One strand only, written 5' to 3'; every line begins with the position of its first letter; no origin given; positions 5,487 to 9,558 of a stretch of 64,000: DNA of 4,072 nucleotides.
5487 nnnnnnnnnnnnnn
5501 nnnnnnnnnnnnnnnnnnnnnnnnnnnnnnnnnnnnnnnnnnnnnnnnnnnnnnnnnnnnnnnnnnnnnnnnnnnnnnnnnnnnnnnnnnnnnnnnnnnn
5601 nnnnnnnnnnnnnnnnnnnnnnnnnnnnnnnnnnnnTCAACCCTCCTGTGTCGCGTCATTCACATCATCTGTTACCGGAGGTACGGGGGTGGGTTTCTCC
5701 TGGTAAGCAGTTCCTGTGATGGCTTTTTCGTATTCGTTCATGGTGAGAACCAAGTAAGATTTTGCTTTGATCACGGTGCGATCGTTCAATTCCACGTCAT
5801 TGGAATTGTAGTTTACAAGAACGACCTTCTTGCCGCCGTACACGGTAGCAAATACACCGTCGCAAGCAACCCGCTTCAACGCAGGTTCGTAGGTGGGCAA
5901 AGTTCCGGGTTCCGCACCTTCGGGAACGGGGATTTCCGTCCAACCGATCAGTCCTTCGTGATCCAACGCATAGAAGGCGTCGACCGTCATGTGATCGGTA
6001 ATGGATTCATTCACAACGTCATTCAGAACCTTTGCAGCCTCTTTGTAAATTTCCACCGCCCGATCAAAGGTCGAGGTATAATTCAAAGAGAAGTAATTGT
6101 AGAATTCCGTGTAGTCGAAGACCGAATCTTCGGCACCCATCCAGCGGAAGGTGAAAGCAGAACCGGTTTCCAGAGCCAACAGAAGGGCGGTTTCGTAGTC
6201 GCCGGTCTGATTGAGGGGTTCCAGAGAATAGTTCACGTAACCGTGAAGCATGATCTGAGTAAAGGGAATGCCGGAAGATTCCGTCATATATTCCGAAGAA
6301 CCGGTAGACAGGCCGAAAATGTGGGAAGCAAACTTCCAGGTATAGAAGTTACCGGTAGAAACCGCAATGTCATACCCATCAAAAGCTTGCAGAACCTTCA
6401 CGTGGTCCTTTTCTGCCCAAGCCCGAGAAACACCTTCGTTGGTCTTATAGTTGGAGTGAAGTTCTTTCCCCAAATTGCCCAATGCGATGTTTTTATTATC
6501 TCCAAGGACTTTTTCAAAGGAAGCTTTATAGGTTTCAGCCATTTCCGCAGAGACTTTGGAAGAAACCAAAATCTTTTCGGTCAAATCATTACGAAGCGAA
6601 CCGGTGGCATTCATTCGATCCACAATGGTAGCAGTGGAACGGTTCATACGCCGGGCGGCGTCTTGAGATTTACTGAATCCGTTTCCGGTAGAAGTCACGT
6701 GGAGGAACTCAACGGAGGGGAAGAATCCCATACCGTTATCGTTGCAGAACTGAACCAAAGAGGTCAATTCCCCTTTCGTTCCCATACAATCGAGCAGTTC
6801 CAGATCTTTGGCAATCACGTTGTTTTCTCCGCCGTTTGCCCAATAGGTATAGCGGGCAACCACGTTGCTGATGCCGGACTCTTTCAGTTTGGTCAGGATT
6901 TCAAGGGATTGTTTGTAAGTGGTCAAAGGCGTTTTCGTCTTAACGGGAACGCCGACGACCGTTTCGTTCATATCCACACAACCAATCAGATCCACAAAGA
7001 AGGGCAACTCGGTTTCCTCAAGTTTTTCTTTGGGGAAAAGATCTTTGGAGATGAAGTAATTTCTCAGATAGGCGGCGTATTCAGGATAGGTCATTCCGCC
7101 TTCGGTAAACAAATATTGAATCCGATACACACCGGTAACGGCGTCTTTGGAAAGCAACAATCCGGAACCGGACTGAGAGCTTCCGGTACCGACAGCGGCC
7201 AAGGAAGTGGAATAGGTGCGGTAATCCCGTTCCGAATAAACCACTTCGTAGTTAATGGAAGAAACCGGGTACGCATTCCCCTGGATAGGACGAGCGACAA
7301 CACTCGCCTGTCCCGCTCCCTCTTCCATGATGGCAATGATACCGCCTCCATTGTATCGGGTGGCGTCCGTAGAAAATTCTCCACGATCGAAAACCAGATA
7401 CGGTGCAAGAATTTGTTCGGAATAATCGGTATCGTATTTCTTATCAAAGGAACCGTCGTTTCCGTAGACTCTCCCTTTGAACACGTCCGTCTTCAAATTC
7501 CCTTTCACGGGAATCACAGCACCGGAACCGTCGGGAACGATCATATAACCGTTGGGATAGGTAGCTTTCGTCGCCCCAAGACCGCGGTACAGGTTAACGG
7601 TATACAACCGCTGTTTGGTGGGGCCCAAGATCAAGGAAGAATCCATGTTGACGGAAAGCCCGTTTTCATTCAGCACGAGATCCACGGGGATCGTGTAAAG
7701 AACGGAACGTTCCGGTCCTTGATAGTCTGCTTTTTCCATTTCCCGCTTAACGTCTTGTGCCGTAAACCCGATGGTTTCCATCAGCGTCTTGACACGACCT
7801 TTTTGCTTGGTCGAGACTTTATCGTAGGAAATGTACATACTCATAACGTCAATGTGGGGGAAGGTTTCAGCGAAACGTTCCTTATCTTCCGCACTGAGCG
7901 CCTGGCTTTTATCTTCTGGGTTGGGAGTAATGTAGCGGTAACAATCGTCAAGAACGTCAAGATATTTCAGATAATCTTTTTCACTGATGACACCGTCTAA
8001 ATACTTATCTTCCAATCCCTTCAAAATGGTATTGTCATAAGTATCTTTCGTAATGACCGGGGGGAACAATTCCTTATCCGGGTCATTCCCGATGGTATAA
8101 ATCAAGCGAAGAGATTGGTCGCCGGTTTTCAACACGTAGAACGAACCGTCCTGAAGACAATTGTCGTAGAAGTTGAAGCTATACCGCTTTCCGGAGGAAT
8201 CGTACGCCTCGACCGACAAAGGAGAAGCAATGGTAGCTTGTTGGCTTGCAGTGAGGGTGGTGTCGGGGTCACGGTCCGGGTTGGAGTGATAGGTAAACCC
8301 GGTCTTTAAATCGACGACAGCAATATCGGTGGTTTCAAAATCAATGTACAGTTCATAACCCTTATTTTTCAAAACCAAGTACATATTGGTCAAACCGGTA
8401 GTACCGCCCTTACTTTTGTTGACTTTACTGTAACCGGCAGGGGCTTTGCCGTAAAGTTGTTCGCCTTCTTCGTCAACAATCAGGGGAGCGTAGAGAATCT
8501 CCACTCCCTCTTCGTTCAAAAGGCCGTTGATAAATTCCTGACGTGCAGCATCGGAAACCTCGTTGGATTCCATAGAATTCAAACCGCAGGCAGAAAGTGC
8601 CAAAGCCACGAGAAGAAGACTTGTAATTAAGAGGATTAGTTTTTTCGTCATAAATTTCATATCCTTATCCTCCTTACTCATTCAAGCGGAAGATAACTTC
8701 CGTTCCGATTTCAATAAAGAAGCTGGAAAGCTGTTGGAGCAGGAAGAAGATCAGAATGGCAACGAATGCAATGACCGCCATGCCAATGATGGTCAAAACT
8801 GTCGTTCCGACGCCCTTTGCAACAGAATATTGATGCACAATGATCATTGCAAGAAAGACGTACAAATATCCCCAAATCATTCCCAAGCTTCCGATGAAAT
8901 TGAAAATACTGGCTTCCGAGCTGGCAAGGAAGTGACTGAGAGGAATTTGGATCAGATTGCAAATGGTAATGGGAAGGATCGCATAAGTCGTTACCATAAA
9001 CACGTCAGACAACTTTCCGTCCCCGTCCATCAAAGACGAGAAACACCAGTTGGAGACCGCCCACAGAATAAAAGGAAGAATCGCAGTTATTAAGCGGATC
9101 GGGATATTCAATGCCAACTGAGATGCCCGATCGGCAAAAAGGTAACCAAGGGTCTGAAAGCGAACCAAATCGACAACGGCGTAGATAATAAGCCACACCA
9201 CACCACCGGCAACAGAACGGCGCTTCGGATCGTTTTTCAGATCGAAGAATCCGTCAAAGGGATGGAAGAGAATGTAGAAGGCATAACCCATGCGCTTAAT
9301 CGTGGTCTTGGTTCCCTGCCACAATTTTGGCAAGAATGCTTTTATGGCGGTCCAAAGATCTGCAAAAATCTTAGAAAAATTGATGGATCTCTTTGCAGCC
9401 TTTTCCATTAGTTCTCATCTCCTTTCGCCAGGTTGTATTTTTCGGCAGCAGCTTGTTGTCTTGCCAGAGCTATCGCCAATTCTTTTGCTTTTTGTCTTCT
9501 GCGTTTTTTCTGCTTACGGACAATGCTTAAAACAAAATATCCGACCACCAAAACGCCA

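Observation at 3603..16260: Eight-gene operon with no ATPase: two CUT1 permease pairs, each led by a ~1000-aa extracytoplasmic protein, bracketing an NHL propeller and a YIP1 membrane protein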

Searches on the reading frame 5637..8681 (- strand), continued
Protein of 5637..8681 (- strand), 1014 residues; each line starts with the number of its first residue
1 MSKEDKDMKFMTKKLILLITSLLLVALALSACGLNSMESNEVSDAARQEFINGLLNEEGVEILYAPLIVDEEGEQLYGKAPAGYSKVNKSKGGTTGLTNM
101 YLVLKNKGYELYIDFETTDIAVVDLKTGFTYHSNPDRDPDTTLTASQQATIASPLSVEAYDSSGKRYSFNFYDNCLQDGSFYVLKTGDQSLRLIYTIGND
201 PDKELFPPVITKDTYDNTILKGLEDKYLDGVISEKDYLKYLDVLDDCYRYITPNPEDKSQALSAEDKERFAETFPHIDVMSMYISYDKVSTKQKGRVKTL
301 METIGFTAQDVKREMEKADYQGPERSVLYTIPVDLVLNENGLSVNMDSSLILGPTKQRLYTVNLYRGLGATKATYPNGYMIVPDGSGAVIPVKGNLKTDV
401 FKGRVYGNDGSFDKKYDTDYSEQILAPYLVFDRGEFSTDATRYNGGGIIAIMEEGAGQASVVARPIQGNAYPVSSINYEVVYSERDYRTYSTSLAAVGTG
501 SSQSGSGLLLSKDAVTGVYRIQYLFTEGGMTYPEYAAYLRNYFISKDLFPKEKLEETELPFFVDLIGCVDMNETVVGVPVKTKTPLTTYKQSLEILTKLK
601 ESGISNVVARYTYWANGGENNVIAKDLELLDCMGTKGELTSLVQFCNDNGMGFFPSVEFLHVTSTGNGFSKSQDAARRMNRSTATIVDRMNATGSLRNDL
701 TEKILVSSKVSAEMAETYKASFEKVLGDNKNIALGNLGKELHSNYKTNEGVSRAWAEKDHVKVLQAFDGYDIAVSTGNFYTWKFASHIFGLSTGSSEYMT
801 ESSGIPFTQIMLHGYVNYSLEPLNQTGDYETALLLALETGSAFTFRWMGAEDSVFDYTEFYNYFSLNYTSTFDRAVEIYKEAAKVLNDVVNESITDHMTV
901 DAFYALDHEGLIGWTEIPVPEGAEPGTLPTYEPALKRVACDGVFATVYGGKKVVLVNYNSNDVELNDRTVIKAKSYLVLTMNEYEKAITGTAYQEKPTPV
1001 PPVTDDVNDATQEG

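Call 87: search_protein_families(library=pfam, proteins=[L025:1-5148:+, L025:5224-6816:+, L025:13511-16993:+, L025:17085-19007:+, L025:19040-20854:+, L054:1179-4169:+, L054:4327-5250:+, L046:8898-10211:+], max_evalue=0.0001)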
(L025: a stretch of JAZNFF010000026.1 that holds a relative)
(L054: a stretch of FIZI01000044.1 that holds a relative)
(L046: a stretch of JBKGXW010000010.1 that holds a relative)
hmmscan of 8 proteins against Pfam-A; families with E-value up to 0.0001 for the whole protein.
L025:1-5148:+ (1715 aa): 3 families
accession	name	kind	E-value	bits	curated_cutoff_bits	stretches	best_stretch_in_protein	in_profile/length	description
PF14200.12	RicinB_lectin_2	-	5.4e-38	130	25.6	2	416-483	2-73/89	Ricin-type beta-trefoil lectin domain-like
PF24208.1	Beta-tre_PLH30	-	1e-07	32.5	27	0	428-490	1-63/130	Endo-acting ulvan lyase beta-trefoil domain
PF00652.28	Ricin_B_lectin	-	1.7e-05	25.4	29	0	990-1046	67-126/126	Ricin-type beta-trefoil lectin domain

L025:5224-6816:+ (530 aa): 0 families

L025:13511-16993:+ (1160 aa): 1 family
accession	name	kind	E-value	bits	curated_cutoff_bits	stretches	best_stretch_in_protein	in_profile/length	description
PF14307.12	Glyco_tran_WbsX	-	5.1e-15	56.2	25.1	1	903-1101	133-350/350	Glycosyltransferase WbsX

L025:17085-19007:+ (640 aa): 3 families
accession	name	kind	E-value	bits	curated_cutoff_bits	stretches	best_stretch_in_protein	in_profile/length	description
PF14200.12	RicinB_lectin_2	-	7.5e-18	65.4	25.6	0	179-251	11-81/89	Ricin-type beta-trefoil lectin domain-like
PF18998.6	Flg_new_2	-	3.2e-14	53.1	23.6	1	517-586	2-72/73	Divergent InlB B-repeat domain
PF00404.24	Dockerin_1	-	6.1e-05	23.6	22.9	0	587-634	1-52/57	Dockerin type I domain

L025:19040-20854:+ (604 aa): 5 families
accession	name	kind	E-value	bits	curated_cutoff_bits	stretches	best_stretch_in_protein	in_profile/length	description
PF02836.23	Glyco_hydro_2_C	-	1e-74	251.9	21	1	304-599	1-298/302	Glycosyl hydrolases family 2, TIM barrel domain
PF02837.24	Glyco_hydro_2_N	-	2e-16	60.8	28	1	37-207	2-169/169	Glycosyl hydrolases family 2, sugar binding domain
PF00703.27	Glyco_hydro_2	-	1e-15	58.9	23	1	209-302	1-109/109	Glycosyl hydrolases family 2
PF13364.12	BetaGal_ABD2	-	5.7e-05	24.3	23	0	78-160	24-109/112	Beta-galactosidase second all-beta domain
PF22666.2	Glyco_hydro_2_N2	-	6.3e-05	23.5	27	0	89-162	49-122/167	Glycosyl hydrolase 2 galactose-binding domain-like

L054:1179-4169:+ (996 aa): 1 family
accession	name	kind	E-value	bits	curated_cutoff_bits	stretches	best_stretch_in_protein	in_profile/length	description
PF13385.13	Laminin_G_3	-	5.1e-15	56.3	27.6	1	29-176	11-151/151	Concanavalin A-like lectin/glucanases superfamily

L054:4327-5250:+ (307 aa): 1 family
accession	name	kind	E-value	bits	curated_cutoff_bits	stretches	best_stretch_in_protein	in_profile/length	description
PF04041.19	Glyco_hydro_130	-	7.3e-53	180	26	1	5-304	12-318/320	beta-1,4-mannooligosaccharide phosphorylase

L046:8898-10211:+ (437 aa): 0 families

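Call 93: search_protein_families(library=ncbifam, proteins=[L038:15329-16369:+, L077:15447-16361:+, L041:15228-16031:-, L044:14871-15971:-], max_evalue=1e-20)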
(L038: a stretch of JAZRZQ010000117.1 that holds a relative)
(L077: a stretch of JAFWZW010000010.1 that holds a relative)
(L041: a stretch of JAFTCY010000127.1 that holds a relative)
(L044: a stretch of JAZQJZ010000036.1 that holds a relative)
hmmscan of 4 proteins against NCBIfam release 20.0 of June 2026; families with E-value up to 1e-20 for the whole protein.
L038:15329-16369:+ (346 aa): 129 families (the best 25 are shown)
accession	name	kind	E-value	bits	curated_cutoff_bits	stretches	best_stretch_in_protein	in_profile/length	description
TIGR01188.1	drrA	subfamily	9.5e-73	245.1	312.45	1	55-277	1-223/302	daunorubicin resistance ABC transporter, ATP-binding protein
TIGR03864.1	PQQ_ABC_ATP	hypoth_equivalog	1e-66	224.8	302.25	1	47-272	1-226/236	ABC transporter, ATP-binding subunit, PQQ-dependent alcohol dehydrogenase system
NF033858.1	ABC2_perm_RbbA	equivalog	1.1e-61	208.9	1050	1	45-274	264-493/909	ribosome-associated ATPase/putative transporter RbbA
NF010060.0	PRK13537.1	equivalog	1.5e-56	191.6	521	1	44-297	12-263/314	nodulation factor ABC transporter ATP-binding protein NodI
NF010059.0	PRK13536.1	equivalog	9.3e-54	182.4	549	1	41-339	37-338/342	nodulation factor ABC transporter ATP-binding protein NodI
TIGR01288.1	nodI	equivalog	2.1e-50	171.5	424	1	47-291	4-249/303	nodulation factor ABC transporter ATP-binding protein NodI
TIGR04520.1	ECF_ATPase_1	equivalog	1.5e-47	162.3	315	1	48-268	1-226/269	energy-coupling factor transporter ATPase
TIGR03522.1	GldA_ABC_ATP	equivalog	2.5e-47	161.8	402.6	1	48-276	3-230/301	gliding motility-associated ABC transporter ATP-binding subunit GldA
TIGR00968.1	3a0106s01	subfamily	8.7e-46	156.3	342.75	1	48-271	1-224/237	sulfate ABC transporter ATP-binding protein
TIGR03265.1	PhnT2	equivalog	5.1e-45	154.2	457.7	1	45-268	2-225/353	putative 2-aminoethylphosphonate ABC transporter ATP-binding protein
NF010156.0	PRK13635.1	equivalog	2.6e-43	148.2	392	1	44-267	2-229/279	energy-coupling factor ABC transporter ATP-binding protein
NF043075.1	MMSYN1_0197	equivalog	9.9e-43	146.4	550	1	48-271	3-226/341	spermidine/putrescine ABC transporter ATP-binding protein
TIGR04521.1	ECF_ATPase_2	equivalog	2.4e-42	144.9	330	1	61-267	19-234/279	energy-coupling factor transporter ATPase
NF047930.1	ABC_ATP_B6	equivalog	2.6e-42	145.1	670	1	47-269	2-227/510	putative B6 ABC transporter ATP-binding protein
TIGR01186.1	proV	subfamily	2.7e-42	145.2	326.6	1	57-272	3-224/363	betaine/proline/choline family ABC transporter ATP-binding protein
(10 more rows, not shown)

L077:15447-16361:+ (304 aa): 127 families (the best 25 are shown)
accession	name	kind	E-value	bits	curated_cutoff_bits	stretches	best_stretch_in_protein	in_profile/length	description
TIGR01188.1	drrA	subfamily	2.8e-73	246.8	312.45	1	12-232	1-221/302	daunorubicin resistance ABC transporter, ATP-binding protein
TIGR03864.1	PQQ_ABC_ATP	hypoth_equivalog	7.5e-68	228.5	302.25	1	4-229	1-226/236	ABC transporter, ATP-binding subunit, PQQ-dependent alcohol dehydrogenase system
NF033858.1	ABC2_perm_RbbA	equivalog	2.9e-59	200.9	1050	1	3-227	265-489/909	ribosome-associated ATPase/putative transporter RbbA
NF010060.0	PRK13537.1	equivalog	9.5e-57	192.2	521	1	4-299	15-313/314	nodulation factor ABC transporter ATP-binding protein NodI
NF010059.0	PRK13536.1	equivalog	3.4e-50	170.7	549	1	3-298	42-340/342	nodulation factor ABC transporter ATP-binding protein NodI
TIGR01288.1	nodI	equivalog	1e-47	162.6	424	1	3-249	3-250/303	nodulation factor ABC transporter ATP-binding protein NodI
TIGR03522.1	GldA_ABC_ATP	equivalog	8.9e-47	160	402.6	1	4-229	2-226/301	gliding motility-associated ABC transporter ATP-binding subunit GldA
TIGR04520.1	ECF_ATPase_1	equivalog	1.1e-43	149.6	315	1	5-224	1-225/269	energy-coupling factor transporter ATPase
NF047930.1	ABC_ATP_B6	equivalog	5.2e-42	144.1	670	1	4-225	2-226/510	putative B6 ABC transporter ATP-binding protein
TIGR03410.1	urea_trans_UrtE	equivalog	3.7e-41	141.1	285.8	1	6-224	2-221/230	urea ABC transporter ATP-binding subunit UrtE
TIGR03265.1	PhnT2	equivalog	3.8e-41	141.5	457.7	1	3-223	3-223/353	putative 2-aminoethylphosphonate ABC transporter ATP-binding protein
TIGR04521.1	ECF_ATPase_2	equivalog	1.1e-40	139.6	330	1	16-223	17-233/279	energy-coupling factor transporter ATPase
TIGR03740.1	galliderm_ABC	subfamily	1.2e-40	139.6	309.75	1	6-217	2-206/223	lantibiotic protection ABC transporter ATP-binding subunit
TIGR04406.1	LPS_export_lptB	equivalog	1.5e-39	135.7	240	1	5-233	2-233/239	LPS export ABC transporter ATP-binding protein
TIGR00968.1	3a0106s01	subfamily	9.6e-39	133.3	342.75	1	5-225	1-221/237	sulfate ABC transporter ATP-binding protein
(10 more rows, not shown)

L041:15228-16031:- (267 aa): 105 families (the best 25 are shown)
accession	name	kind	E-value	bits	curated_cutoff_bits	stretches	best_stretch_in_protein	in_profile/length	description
TIGR04521.1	ECF_ATPase_2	equivalog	8.5e-38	130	330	1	9-235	2-228/279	energy-coupling factor transporter ATPase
TIGR03265.1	PhnT2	equivalog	3.3e-37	128.5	457.7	1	6-231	3-214/353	putative 2-aminoethylphosphonate ABC transporter ATP-binding protein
TIGR02315.1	ABC_phnC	equivalog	4.4e-37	127.8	266.1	1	7-238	1-232/243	phosphonate ABC transporter ATP-binding protein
TIGR04520.1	ECF_ATPase_1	equivalog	9.1e-36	123.6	315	1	9-235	2-219/269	energy-coupling factor transporter ATPase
NF008039.0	PRK10771.1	equivalog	2.2e-35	122.2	298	1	30-239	17-217/234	thiamine ABC transporter ATP-binding protein ThiQ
TIGR02314.1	ABC_MetN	equivalog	4.5e-35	121.3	499.7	1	7-233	1-222/343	methionine ABC transporter ATP-binding protein MetN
TIGR03864.1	PQQ_ABC_ATP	hypoth_equivalog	1.1e-34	120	302.25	1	8-251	2-232/236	ABC transporter, ATP-binding subunit, PQQ-dependent alcohol dehydrogenase system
TIGR03375.1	type_I_sec_LssB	subfamily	4.1e-34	117.9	693.1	1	23-233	478-682/696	type I secretion system permease/ATPase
NF040840.2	tungstate_WtpC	equivalog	1.3e-33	116.7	440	1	7-231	1-210/347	tungstate ABC transporter ATP-binding protein WtpC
NF047930.1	ABC_ATP_B6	equivalog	2.4e-33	115.5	670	1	8-244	3-228/510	putative B6 ABC transporter ATP-binding protein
TIGR03410.1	urea_trans_UrtE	equivalog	2.5e-33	115.5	285.8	1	24-248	12-228/230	urea ABC transporter ATP-binding subunit UrtE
TIGR02673.1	FtsE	equivalog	3.1e-33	115.3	264.85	1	7-229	1-214/214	cell division ATP-binding protein FtsE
NF038007.1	ABC_ATP_DarD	equivalog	4.3e-33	114.6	375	1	7-230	1-218/218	darobactin export ABC transporter ATP-binding protein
TIGR01188.1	drrA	subfamily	5.1e-33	114.7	312.45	1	26-248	7-220/302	daunorubicin resistance ABC transporter, ATP-binding protein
NF006987.0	PRK09452.1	equivalog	1.4e-32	112.8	482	1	6-231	16-227/378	spermidine/putrescine ABC transporter ATP-binding protein PotA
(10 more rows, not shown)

L044:14871-15971:- (366 aa): 0 families
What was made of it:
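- Tried and rejected: I judged them unrelated neighbours (call 93).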

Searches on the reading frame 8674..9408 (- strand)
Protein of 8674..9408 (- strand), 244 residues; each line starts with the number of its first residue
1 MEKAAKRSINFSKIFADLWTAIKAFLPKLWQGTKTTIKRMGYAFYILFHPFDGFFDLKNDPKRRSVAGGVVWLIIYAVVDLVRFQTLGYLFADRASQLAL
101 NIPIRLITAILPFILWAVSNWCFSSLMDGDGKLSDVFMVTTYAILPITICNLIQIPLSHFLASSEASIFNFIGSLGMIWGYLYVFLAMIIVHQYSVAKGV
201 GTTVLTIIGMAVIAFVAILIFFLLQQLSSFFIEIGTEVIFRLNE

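Call 6: search_protein_families(library=pfam, proteins=[window:8674-9408:-], max_evalue=0.01)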
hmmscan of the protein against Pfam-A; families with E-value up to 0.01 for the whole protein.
window:8674-9408:- (244 aa): 1 family
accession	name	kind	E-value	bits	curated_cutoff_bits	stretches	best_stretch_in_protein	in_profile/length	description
PF04893.22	Yip1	-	8.9e-14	52.2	28.6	1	45-217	2-172/173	Yip1 domain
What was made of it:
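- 8674..9408 (-): g5: Yip1-family polytopic membrane protein. Pfam Yip1 at 8.9e-14 (call 6).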

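Call 7: search_protein_families(library=ncbifam, proteins=[window:8674-9408:-], max_evalue=0.01)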
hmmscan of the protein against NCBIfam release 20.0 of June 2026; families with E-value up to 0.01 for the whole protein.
window:8674-9408:- (244 aa): 0 families
